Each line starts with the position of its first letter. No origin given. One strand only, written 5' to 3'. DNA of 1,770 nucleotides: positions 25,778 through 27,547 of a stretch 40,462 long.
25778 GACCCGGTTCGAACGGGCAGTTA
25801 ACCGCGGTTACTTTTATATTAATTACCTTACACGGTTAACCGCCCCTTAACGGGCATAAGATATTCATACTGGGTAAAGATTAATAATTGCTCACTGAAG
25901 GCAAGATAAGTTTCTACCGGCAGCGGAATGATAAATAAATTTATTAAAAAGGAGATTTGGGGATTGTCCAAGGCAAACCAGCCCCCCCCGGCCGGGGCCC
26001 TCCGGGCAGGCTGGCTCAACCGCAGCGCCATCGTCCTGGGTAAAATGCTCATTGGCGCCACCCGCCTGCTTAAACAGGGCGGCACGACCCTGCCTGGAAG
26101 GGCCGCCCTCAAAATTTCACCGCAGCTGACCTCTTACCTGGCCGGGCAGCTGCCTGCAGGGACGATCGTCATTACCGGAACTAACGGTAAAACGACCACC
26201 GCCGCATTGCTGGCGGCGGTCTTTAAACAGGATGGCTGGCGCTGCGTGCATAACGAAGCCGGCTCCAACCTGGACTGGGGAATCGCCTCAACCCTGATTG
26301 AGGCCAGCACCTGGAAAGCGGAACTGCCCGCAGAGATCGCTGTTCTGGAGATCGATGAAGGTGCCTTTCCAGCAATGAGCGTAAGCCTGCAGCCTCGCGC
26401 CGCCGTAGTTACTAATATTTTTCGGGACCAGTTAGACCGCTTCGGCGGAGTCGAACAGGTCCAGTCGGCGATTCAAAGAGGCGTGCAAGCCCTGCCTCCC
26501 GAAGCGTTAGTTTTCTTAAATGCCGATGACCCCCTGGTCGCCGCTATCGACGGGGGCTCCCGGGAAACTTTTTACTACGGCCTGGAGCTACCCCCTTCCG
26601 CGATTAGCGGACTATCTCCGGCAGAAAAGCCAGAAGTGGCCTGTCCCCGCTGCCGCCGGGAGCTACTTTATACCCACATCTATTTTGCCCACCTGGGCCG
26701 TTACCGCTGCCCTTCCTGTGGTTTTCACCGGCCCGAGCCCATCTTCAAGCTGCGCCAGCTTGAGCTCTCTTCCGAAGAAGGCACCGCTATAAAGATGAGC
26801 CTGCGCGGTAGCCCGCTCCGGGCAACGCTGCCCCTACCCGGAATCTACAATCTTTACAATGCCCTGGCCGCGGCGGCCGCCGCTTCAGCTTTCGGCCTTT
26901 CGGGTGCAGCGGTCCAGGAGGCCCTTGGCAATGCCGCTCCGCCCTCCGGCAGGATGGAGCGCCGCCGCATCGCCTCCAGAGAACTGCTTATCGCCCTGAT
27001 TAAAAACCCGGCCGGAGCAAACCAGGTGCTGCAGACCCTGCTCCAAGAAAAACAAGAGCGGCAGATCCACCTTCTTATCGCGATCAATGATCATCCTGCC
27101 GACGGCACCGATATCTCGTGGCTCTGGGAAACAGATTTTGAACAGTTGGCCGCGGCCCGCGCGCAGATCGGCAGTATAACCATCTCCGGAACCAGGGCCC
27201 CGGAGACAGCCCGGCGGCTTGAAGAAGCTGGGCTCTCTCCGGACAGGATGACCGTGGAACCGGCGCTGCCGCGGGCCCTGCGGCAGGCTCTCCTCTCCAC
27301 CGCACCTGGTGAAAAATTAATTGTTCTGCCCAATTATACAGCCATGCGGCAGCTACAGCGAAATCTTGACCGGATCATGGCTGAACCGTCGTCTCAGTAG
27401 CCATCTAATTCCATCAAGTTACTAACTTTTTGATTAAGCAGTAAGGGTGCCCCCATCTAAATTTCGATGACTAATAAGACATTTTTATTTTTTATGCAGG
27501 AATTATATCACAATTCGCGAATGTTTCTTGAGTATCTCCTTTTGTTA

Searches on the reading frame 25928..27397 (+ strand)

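Call 100: search_protein_families(library=pfam, proteins=[window:25928-27397:+], max_evalue=0.00001)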
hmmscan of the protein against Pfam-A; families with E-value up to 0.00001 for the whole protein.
window:25928-27397:+ (490 aa): 2 families
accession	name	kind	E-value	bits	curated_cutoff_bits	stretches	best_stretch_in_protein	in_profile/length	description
PF08353.15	MurT_C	-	2.7e-30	105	25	1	357-473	1-110/110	MurT ligase C-terminal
PF08245.18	Mur_ligase_M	-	6e-21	75.8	24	1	82-207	1-131/200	Mur ligase middle domain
